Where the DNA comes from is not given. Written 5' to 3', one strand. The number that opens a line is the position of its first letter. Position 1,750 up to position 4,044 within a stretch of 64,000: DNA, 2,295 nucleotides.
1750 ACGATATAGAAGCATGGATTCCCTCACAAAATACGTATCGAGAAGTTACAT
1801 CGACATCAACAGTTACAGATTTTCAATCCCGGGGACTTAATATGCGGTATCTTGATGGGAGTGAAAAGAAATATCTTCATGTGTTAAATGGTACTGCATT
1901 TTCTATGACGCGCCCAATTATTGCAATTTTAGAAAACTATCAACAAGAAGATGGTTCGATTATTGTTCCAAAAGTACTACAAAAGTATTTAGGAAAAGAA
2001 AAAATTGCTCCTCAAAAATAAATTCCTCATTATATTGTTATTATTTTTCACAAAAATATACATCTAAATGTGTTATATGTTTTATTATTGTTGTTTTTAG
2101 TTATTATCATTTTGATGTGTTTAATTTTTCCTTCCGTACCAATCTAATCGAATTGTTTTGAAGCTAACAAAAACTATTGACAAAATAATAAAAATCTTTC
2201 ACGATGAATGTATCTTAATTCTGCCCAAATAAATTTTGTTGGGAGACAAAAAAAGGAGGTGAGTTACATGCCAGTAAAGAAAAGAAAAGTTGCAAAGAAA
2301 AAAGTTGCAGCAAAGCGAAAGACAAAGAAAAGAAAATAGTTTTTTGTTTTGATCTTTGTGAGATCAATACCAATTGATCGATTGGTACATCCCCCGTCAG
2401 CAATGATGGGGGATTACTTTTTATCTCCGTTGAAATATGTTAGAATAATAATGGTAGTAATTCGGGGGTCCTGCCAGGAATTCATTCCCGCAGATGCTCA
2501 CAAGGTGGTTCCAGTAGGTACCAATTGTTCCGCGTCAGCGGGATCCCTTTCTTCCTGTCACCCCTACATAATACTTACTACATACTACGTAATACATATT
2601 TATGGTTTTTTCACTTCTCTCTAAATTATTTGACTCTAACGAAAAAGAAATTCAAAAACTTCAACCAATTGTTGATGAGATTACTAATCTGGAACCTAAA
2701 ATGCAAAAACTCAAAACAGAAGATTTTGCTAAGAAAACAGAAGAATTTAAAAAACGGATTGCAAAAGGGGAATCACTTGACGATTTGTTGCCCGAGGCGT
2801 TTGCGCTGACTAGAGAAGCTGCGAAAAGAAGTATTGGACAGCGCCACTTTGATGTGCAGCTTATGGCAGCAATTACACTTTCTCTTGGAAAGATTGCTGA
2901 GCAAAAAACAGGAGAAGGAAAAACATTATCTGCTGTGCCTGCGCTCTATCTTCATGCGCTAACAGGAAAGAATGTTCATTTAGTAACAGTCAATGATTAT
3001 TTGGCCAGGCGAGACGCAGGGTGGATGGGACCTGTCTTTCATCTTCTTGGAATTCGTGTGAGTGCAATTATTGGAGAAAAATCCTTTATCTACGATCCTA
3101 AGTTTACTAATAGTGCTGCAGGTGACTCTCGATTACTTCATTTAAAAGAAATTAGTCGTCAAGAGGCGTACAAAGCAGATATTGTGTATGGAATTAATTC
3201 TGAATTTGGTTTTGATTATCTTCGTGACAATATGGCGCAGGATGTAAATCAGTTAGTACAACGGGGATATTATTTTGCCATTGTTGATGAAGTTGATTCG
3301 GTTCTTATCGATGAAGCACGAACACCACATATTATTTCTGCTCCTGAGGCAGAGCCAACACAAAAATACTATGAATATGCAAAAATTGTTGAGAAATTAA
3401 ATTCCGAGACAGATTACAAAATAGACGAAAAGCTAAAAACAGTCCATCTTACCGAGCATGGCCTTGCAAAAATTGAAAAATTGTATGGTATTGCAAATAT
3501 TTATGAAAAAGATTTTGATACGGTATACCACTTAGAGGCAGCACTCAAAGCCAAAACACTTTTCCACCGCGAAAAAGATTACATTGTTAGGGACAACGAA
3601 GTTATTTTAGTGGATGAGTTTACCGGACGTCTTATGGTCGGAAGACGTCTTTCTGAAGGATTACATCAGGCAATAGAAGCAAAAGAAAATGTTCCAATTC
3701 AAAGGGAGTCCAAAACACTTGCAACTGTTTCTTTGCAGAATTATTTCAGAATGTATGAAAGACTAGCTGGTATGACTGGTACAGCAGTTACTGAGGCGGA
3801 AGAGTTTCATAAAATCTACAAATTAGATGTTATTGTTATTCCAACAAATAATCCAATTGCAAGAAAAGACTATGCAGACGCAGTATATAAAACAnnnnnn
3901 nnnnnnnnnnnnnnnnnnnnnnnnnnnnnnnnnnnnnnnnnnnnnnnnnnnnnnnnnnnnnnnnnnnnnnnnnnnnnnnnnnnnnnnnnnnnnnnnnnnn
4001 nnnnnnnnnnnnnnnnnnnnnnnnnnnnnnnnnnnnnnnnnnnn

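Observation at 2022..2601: Unusually long (580 nt) non-coding region upstream of secA with a strong-SD Lys/Arg-rich micro-ORF and structured GC-rich hairpins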

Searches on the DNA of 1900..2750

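Call 3: search_rna_families(source=window, start=1900, end=2750, threshold=evalue, max_evalue=10, show_alignments=5)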
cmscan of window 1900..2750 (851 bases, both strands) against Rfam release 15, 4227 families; matches with E-value up to 10: 9.
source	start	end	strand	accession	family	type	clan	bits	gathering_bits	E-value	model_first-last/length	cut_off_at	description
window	2320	2430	+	RF00242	ctRNA_pT181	Gene; antisense;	-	21.3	56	4.7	1-94/94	no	ctRNA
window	2325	2362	-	RF02066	STnc320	Gene; sRNA;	-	17.2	50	2.3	1-55/55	no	Salmonella enterica sRNA STnc320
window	2339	2424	+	RF04177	BTnc201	Gene; sRNA;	-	15.5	105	9.1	1-99/99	no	Bacteroides sRNA BTnc201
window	2391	2413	+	RF01322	CRISPR-DR9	Gene; CRISPR;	-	15.1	45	3.9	5-27/37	no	CRISPR RNA direct repeat element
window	2316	2377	-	RF01561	DdR11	Gene; snRNA; snoRNA; CD-box;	-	14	65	8.3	1-76/76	no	Dictyostelium snoRNA DdR11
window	2640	2682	+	RF01929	bxd_1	Gene; lncRNA;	-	11.6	75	9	1-86/86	no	Bithoraxoid conserved region 1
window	2386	2448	+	RF01477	rli43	Gene; sRNA;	-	10.3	100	9.9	1-255/255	no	Listeria sRNA rli43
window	2061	2094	-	RF01675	CrcZ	Gene; sRNA;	-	9.4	95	5.1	1-398/398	no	Pseudomonas sRNA CrcZ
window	2367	2420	+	RF02763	IsrM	Gene; sRNA;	-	9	376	6.8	1-329/329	no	IsrM sRNA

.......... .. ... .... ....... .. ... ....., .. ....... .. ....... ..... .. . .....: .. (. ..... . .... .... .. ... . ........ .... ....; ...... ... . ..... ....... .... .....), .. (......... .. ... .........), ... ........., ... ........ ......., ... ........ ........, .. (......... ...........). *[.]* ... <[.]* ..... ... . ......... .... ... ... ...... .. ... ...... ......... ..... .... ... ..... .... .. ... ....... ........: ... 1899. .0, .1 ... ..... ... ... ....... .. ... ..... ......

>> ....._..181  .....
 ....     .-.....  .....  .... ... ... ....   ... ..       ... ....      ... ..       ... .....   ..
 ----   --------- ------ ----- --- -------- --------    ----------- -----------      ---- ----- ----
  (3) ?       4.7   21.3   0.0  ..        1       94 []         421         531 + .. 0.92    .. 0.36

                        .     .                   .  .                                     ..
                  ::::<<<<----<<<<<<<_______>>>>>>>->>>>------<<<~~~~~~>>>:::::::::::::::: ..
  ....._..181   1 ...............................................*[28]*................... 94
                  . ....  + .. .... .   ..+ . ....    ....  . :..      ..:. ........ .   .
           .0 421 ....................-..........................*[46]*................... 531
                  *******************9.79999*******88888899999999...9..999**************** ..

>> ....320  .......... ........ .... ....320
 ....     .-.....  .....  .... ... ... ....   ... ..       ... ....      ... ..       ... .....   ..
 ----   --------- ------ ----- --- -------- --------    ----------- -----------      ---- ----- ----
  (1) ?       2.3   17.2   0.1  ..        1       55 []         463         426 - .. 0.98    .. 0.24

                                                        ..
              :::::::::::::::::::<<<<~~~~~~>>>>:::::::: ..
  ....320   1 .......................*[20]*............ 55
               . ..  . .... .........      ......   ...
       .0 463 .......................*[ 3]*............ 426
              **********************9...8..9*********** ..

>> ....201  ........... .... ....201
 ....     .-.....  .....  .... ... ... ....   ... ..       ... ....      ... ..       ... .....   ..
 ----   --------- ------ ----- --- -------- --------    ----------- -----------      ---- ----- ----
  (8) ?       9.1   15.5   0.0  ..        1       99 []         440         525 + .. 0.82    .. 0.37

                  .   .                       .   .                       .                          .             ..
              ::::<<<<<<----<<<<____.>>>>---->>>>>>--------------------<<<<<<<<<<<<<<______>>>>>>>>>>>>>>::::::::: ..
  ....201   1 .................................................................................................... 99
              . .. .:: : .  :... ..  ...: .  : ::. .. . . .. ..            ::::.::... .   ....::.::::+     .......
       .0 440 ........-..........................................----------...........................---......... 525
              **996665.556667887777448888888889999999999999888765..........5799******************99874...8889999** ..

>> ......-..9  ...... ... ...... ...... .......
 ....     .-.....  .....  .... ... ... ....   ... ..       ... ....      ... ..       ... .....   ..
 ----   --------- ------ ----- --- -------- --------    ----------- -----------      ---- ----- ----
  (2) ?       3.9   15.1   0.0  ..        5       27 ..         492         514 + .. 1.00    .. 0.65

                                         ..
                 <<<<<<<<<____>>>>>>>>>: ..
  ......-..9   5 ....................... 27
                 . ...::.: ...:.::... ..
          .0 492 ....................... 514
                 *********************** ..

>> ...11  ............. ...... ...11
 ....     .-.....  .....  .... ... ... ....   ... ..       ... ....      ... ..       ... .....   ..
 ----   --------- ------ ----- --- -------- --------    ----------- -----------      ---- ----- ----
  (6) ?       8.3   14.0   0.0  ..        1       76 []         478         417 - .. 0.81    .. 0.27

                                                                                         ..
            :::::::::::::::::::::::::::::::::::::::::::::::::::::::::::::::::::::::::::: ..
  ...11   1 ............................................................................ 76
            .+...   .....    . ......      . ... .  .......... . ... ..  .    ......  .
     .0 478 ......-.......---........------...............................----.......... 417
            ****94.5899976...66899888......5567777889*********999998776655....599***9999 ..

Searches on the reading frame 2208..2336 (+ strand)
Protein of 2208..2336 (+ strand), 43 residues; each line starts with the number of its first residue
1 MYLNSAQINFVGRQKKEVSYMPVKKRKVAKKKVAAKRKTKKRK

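Call 52: find_homologous_proteins(query=window:2208-2336:+, max_evalue=10)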
Query window:2208-2336:+ (43 aa): 1 proteins with E <= 10 among 1 candidates.
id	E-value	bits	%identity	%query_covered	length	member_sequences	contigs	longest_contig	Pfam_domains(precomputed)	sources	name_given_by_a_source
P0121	7.5e-17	76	100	100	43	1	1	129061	-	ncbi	-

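Call 53: find_encoding_contigs(protein=P0121, flank=300, max_places=3)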
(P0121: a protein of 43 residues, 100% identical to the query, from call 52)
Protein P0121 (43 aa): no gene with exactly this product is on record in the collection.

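Call 101: search_protein_representatives(protein=P0121)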
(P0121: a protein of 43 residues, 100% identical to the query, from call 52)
Query: 43 residues. Proteins with E-value up to 0.001 (for the whole library): 1; up to 1e-10: 1; up to 1e-30: 0. The best 1 are listed.
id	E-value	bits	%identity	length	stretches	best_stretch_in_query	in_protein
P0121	2.4e-17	76.1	100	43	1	1-43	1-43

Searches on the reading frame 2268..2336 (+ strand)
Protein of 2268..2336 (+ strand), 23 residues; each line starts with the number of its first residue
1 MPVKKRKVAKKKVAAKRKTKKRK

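Call 13: search_protein_families(library=ncbifam, proteins=[window:2268-2336:+], max_evalue=10)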
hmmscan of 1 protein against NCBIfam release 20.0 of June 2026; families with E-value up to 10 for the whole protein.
seq(23 aa): 0 families

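Call 14: search_protein_families(library=pfam, proteins=[window:2268-2336:+], max_evalue=10)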
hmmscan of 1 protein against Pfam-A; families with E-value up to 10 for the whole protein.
seq(23 aa): 0 families

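Call 69: search_solved_structures(query=A1, max_evalue=10, show_alignments=3)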
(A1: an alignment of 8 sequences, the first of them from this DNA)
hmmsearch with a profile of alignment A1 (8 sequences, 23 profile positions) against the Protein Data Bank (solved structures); distinct sequences matched with E-value up to 10: 0.

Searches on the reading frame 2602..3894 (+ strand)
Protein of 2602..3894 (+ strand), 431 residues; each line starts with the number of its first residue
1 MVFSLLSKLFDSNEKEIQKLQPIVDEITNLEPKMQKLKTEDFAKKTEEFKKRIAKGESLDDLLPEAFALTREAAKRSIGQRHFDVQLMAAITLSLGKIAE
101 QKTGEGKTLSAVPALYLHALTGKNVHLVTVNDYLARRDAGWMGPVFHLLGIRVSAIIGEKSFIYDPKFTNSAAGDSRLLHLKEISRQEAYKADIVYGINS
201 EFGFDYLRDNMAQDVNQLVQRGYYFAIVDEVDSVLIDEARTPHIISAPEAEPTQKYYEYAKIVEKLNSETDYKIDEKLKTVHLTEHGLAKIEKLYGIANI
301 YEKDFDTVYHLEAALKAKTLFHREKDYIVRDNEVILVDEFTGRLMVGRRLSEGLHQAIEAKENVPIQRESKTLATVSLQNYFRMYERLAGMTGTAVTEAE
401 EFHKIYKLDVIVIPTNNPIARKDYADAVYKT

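Call 12: find_related_loci(query=window:2602-3894:+, collection=genome_contigs, flank=4000)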
Query seq(431 aa) (431 aa) in genome_contigs; peptide patterns used: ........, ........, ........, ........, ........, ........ (x = any residue, [..] = any of these).
600 stretches matched a pattern (row limit reached: there are more); 600 encode a relative of the query (tblastn E <= 1e-3); the best 80 are kept; 80 distinct loci.
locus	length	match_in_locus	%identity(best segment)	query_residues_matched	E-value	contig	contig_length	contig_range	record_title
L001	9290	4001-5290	74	2-431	0e+0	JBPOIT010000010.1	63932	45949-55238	MAG: Candidatus Levyibacteriota bacterium isolate MAG_784 c_000000578653, whole genome shotgun sequence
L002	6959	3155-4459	62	1-431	0e+0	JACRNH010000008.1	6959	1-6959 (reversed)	MAG: Candidatus Collierbacteria bacterium isolate NC_groundwater_1930_Pr3_S-0.2um_42_7 scaffold_176516, whole genome sho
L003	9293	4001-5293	63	2-431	0e+0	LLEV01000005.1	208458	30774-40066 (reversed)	MAG: Microgenomates bacterium OLB22 UZ21_OP11001CONTIG000005, whole genome shotgun sequence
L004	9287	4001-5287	60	2-431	2e-178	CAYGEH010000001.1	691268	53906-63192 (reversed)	MAG TPA_asm: uncultured Gammaproteobacteria bacterium isolate ERP113451_co2_205 genome assembly, contig: NODE_1_length_6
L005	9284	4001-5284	58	6-431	4e-168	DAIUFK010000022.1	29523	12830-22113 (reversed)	MAG TPA_asm: Candidatus Dormiibacterota bacterium isolate CTOTU41299 NODE_563_length_29523_cov_67.189256, whole genome s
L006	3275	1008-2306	57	1-431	7e-176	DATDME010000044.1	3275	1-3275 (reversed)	MAG TPA_asm: Candidatus Saccharimonadia bacterium isolate SMAG_U403 k141_857986, whole genome shotgun sequence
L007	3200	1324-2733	55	9-431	5e-176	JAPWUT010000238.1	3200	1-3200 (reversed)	MAG: Anaerolineae bacterium isolate RSWS10 scaffold_7650_c1, whole genome shotgun sequence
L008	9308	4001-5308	56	3-431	8e-163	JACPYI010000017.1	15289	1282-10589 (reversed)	MAG: Candidatus Sungiibacteriota bacterium isolate NC_groundwater_859_Pr1_B-0.1um_51_34 Montesol18_Bp1_scaffold_584750,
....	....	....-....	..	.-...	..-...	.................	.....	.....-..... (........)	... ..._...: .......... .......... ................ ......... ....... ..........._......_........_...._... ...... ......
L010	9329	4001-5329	56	2-430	1e-161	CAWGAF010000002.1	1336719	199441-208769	MAG: uncultured Chloroflexia bacterium isolate MFD04408.bin.2.19 genome assembly, contig: contig_36051, whole genome sho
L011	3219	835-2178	55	2-431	2e-167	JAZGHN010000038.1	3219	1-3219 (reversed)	MAG: Dehalococcoidales bacterium isolate SCS6bin.15 SCS6bin.15_38, whole genome shotgun sequence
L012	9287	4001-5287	55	2-431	8e-159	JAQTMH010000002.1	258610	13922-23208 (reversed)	MAG: Patescibacteria group bacterium isolate STA_36 NODE_85_length_258610_cov_5.218262_Sandtown_A, whole genome shotgun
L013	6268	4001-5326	57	2-431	7e-158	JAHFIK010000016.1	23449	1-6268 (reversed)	MAG: Candidatus Uhrbacteria bacterium isolate nzgw360 NODE_800_length_23450_cov_8.879335, whole genome shotgun sequence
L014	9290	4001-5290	55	1-431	6e-164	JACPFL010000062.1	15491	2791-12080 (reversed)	MAG: Deltaproteobacteria bacterium isolate NC_groundwater_360_Ag_B-0.1um_69_10 GD18-4_B1_scaffold_185388, whole genome s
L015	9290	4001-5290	55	1-431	7e-157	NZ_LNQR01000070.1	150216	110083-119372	Candidatus Magnetominusculus xianensis strain HCH-1 contig070, whole genome shotgun sequence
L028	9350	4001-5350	54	1-429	7e-153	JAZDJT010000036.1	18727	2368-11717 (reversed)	MAG: Patescibacteria group bacterium isolate MEGAHIT-group-0.50 k141_17933258, whole genome shotgun sequence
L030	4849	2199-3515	54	2-431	3e-154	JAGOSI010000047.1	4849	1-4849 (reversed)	MAG: Candidatus Paceibacterota bacterium isolate Gw_Eff_bin_314 Gw_Eff_61906_length_4849_cov_7.766836, whole genome shot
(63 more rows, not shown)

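Call 20: find_related_loci(query=window:2602-3894:+, collection=metagenome_contigs, flank=3000)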
Query seq(431 aa) (431 aa) in metagenome_contigs; peptide patterns used: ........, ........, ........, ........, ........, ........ (x = any residue, [..] = any of these).
600 stretches matched a pattern (row limit reached: there are more); 597 encode a relative of the query (tblastn E <= 1e-3); the best 80 are kept; 80 distinct loci.
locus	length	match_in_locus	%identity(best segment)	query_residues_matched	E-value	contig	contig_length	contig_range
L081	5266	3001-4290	77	2-431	0e+0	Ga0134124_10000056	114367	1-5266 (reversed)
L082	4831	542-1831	79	2-431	0e+0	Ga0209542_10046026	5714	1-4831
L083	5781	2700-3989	71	2-431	0e+0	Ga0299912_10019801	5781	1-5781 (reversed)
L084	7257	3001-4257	70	13-431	0e+0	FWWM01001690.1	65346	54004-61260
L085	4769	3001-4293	66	2-431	0e+0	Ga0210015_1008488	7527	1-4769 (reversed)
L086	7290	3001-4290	67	2-431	0e+0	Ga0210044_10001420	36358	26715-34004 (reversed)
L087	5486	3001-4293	66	2-431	0e+0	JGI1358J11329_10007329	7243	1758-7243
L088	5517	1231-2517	65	2-431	0e+0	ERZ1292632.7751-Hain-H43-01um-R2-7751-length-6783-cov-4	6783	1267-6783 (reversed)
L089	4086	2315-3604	64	2-431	0e+0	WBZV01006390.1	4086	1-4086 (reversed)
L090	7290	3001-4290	62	1-431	0e+0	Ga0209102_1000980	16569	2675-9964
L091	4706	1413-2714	59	2-431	0e+0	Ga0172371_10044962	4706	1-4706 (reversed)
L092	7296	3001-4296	57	1-431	4e-172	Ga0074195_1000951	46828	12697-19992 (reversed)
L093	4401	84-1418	58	2-431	5e-175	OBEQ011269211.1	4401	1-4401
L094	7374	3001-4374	53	1-431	1e-166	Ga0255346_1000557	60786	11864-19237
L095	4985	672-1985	58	5-431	3e-166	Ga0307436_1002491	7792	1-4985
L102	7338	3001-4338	55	2-431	8e-162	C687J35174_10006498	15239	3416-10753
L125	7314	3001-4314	54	3-431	7e-152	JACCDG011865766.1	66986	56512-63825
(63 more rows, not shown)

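Call 96: search_protein_families(library=pfam, proteins=[L102:1333-2268:+, L102:2645-2983:+, L008:1854-3134:+, L008:3229-3651:+, L008:990-1442:-, L008:430-1014:-, L028:3501-3857:+, L083:1204-2637:+])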
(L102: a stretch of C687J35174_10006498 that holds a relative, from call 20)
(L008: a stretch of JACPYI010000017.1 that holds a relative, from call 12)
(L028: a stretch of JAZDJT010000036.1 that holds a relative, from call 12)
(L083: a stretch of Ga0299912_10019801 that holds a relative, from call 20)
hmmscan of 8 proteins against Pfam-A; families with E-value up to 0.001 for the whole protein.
L102:1333-2268:+ (312 aa): 2 families
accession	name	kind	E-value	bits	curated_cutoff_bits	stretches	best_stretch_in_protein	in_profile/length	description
PF02873.21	MurB_C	-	1.6e-29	102.5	27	1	206-308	2-98/99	UDP-N-acetylenolpyruvoylglucosamine reductase, C-terminal domain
PF01565.28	FAD_binding_4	-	1.2e-16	61.1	26.4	1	47-160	10-128/139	FAD binding domain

L102:2645-2983:+ (113 aa): 1 family
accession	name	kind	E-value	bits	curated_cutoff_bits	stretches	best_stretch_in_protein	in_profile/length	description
PF02482.25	Ribosomal_S30AE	-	1.8e-13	51.4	23.7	1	5-104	1-88/88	Sigma 54 modulation protein / S30EA ribosomal protein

L008:1854-3134:+ (427 aa): 2 families
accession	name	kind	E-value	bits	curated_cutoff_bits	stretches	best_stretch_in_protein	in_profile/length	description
PF01071.24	GARS_A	-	3.3e-12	47.1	27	1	94-228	3-134/194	Phosphoribosylglycinamide synthetase, ATP-grasp (A) domain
PF02843.22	GARS_C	-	5.8e-07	30.2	34.8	1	371-411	51-91/92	Phosphoribosylglycinamide synthetase, C domain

L008:3229-3651:+ (141 aa): 1 family
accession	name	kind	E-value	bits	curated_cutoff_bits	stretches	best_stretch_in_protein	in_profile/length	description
PF02482.25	Ribosomal_S30AE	-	2.6e-11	44.6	23.7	1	3-103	1-86/88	Sigma 54 modulation protein / S30EA ribosomal protein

L008:990-1442:- (150 aa): 0 families

L008:430-1014:- (194 aa): 0 families

L028:3501-3857:+ (119 aa): 1 family
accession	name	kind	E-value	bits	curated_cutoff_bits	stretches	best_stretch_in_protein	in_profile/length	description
PF02482.25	Ribosomal_S30AE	-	8.5e-15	55.7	23.7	1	3-99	1-87/88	Sigma 54 modulation protein / S30EA ribosomal protein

L083:1204-2637:+ (478 aa): 1 family
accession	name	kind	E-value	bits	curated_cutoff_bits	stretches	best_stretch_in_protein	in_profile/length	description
PF01139.22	RtcB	-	2.2e-165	551.5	27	1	51-478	1-426/426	tRNA-splicing ligase RtcB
